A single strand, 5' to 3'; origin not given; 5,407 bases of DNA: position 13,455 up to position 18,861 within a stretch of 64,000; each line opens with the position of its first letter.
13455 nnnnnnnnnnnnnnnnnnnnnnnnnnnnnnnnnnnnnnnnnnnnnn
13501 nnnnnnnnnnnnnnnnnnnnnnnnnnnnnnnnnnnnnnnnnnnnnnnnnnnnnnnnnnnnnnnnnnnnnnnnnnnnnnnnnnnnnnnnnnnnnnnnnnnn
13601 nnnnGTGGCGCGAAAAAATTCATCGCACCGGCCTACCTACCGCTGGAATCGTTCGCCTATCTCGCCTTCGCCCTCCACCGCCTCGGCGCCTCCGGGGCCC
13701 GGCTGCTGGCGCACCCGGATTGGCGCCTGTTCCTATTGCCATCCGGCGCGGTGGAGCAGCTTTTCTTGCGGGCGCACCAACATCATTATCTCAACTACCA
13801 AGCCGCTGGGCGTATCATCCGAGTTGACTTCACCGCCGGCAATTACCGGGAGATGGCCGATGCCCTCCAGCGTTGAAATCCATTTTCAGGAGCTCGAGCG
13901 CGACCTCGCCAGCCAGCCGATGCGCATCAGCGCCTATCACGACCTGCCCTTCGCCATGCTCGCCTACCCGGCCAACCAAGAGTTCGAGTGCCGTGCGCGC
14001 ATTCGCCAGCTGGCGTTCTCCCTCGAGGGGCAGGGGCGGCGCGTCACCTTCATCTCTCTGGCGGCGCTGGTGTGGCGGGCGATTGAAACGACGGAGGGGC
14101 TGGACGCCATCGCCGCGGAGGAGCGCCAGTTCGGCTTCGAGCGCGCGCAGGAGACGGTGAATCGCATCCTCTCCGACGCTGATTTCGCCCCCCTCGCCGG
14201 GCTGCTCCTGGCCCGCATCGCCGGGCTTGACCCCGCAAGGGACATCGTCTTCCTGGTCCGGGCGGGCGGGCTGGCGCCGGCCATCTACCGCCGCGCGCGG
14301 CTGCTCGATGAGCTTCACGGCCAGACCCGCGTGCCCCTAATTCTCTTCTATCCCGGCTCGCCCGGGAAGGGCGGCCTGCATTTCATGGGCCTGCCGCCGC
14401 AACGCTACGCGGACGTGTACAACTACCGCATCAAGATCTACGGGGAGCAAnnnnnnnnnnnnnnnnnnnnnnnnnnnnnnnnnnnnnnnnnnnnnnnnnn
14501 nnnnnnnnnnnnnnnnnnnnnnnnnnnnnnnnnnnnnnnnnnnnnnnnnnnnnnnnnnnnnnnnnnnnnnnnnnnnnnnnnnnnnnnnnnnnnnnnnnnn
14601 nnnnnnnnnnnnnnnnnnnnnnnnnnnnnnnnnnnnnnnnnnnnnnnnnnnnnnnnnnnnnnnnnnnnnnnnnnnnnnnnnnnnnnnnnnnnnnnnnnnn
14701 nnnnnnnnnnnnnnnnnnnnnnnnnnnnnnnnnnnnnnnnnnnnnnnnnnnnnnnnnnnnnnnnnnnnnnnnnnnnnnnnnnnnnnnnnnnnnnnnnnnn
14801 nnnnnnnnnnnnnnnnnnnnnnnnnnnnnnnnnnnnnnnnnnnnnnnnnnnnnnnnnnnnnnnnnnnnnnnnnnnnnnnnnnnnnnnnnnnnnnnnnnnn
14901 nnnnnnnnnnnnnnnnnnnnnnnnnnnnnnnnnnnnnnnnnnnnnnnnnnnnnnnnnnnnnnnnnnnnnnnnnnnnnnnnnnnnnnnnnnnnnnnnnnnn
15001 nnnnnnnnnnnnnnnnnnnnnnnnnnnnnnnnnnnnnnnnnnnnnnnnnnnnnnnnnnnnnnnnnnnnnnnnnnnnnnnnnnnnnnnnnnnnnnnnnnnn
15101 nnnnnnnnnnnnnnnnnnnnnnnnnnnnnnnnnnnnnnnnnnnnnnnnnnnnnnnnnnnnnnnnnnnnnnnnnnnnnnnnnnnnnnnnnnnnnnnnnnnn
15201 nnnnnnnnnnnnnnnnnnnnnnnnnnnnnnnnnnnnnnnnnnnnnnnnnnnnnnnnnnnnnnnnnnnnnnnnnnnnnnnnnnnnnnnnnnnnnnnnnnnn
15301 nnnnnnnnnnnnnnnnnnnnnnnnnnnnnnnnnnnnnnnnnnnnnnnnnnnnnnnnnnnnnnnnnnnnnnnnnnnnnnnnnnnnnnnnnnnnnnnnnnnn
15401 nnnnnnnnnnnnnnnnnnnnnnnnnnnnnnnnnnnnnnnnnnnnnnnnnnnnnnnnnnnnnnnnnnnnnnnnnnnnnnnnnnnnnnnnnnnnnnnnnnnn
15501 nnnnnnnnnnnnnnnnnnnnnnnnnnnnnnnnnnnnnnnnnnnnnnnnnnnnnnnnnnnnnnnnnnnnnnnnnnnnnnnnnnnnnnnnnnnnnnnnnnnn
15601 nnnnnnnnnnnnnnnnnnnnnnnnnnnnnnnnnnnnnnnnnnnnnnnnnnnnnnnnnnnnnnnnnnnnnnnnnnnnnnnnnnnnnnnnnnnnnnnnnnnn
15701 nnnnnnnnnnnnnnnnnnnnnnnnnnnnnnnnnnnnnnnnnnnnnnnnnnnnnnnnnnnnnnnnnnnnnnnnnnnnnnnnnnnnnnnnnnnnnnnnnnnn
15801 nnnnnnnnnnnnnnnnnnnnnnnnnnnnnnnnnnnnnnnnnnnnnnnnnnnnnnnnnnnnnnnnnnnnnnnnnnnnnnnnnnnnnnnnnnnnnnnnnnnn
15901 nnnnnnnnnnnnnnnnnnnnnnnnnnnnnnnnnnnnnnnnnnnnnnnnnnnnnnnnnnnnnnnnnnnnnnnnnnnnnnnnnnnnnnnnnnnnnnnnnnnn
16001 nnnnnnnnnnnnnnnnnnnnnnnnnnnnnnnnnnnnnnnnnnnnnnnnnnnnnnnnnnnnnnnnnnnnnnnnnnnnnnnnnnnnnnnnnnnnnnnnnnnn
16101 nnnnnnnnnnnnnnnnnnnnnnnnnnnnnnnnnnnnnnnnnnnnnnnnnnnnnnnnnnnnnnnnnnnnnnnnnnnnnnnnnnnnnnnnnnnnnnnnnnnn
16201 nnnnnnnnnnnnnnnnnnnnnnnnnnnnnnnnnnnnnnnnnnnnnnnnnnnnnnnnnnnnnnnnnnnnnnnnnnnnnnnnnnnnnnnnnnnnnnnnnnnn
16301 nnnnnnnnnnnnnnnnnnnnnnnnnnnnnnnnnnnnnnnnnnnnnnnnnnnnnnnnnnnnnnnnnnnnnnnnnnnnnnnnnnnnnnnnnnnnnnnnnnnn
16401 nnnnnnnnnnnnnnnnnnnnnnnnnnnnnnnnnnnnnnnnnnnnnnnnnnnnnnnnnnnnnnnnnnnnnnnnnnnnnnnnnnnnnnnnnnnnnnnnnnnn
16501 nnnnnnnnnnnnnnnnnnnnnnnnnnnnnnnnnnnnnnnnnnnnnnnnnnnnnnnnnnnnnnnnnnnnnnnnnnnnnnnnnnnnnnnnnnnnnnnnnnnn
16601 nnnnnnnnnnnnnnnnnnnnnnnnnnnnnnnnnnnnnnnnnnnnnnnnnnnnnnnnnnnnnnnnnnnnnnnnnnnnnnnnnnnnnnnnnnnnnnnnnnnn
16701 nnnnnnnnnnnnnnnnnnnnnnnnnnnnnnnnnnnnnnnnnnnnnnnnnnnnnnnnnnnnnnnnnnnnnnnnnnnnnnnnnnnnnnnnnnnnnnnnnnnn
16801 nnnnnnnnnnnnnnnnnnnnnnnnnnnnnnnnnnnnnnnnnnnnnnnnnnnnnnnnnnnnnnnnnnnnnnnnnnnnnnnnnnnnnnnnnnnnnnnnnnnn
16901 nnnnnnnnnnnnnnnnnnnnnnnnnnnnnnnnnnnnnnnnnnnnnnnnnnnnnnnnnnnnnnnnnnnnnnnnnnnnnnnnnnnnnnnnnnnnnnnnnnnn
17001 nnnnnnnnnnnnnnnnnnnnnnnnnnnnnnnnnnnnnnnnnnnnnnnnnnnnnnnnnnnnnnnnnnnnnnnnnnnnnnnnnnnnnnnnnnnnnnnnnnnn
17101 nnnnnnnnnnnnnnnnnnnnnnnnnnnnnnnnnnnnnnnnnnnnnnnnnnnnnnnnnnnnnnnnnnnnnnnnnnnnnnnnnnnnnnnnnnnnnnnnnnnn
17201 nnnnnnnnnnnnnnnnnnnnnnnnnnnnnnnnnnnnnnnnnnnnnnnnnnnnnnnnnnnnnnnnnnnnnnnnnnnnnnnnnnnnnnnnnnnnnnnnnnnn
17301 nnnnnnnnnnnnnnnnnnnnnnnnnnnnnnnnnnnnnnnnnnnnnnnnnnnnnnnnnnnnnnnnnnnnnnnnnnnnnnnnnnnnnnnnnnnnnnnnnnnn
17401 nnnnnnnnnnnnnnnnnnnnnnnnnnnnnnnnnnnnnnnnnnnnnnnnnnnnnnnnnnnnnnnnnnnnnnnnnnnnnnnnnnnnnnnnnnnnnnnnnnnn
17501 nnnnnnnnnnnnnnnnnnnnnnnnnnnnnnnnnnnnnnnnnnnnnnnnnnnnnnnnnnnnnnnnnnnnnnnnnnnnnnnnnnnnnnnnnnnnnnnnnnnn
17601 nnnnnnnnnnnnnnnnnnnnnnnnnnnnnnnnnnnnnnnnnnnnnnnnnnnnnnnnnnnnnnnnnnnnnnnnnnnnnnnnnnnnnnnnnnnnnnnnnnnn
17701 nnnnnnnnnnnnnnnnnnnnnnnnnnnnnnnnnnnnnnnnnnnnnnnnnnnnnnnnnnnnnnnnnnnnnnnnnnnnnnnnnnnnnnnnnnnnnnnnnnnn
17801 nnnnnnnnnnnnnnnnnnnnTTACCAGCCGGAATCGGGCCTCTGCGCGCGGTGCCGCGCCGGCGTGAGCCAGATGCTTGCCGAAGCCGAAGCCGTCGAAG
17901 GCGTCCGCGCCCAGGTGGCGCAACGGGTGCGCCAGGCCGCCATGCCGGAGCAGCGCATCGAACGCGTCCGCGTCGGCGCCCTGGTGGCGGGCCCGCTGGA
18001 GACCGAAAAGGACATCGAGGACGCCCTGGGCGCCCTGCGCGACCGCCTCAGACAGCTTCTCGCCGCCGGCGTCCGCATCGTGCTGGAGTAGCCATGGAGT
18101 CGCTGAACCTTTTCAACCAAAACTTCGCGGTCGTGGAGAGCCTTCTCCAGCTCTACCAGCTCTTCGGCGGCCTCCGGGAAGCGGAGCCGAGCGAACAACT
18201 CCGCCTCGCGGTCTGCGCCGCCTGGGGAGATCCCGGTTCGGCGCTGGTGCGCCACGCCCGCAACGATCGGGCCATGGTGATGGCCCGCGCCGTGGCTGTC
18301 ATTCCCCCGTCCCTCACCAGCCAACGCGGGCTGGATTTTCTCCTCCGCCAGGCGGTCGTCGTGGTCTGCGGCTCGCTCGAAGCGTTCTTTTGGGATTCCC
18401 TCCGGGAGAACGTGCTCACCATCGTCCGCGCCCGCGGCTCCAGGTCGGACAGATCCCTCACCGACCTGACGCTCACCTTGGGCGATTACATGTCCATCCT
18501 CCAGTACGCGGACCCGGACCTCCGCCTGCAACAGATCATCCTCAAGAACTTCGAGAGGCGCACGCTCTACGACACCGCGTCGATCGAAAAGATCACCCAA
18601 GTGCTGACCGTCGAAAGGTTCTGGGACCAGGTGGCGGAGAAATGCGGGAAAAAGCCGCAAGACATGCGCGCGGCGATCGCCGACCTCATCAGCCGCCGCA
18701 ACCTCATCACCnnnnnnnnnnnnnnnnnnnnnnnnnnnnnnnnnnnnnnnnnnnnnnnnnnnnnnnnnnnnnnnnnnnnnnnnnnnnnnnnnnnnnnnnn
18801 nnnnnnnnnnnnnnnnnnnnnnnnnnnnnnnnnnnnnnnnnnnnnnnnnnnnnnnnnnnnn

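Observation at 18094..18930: Unannotated HEPN-like gene nested between brxC and pglX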

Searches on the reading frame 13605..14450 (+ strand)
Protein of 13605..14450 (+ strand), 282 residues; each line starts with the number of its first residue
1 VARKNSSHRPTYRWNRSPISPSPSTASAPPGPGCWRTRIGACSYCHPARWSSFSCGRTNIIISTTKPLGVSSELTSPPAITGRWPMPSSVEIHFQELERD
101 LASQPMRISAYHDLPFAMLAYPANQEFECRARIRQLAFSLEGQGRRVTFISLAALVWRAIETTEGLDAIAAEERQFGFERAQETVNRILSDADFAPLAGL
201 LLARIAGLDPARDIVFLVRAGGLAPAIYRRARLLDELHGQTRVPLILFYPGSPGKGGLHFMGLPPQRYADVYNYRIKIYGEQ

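Call 4: search_protein_families(library=pfam, proteins=[window:13605-14450:+], max_evalue=0.01)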
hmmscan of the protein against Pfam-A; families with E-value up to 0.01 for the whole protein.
window:13605-14450:+ (282 aa): 1 family
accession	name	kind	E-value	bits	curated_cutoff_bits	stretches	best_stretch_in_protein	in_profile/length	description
PF08747.16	BrxB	-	7.3e-13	49.1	26.8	1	150-264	3-113/124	BREX protein BrxB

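Call 5: search_protein_families(library=padloc, proteins=[window:13605-14450:+], max_evalue=0.01)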
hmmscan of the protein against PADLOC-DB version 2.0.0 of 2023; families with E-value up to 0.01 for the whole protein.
window:13605-14450:+ (282 aa): 4 families
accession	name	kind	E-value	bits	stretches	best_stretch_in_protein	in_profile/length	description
PDLC02459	BrxB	-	5.5e-27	92.9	1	94-279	8-203/203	BrxB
PDLC02464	BrxB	-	1.6e-13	48.6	1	209-279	13-79/79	BrxB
PDLC02463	BrxB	-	2.3e-11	42.2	1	112-252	29-166/193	BrxB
PDLC02465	BrxB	-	4.3e-08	31.5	1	114-266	27-179/190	BrxB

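Call 6: search_protein_families(library=ncbifam, proteins=[window:13605-14450:+], max_evalue=0.01)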
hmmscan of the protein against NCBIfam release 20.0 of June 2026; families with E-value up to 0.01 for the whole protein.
window:13605-14450:+ (282 aa): 0 families

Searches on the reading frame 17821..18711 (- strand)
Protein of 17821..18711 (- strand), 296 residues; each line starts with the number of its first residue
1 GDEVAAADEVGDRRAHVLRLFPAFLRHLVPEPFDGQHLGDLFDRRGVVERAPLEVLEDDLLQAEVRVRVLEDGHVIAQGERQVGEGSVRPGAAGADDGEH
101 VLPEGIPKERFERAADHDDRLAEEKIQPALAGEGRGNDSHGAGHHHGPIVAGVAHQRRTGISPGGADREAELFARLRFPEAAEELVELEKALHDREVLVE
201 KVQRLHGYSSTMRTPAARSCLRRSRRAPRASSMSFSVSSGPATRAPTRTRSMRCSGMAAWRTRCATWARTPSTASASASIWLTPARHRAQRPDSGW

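Call 85: search_protein_families(library=pfam, proteins=[window:17821-18711:-], max_evalue=0.01)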
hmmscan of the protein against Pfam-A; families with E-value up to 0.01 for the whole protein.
window:17821-18711:- (296 aa): 0 families
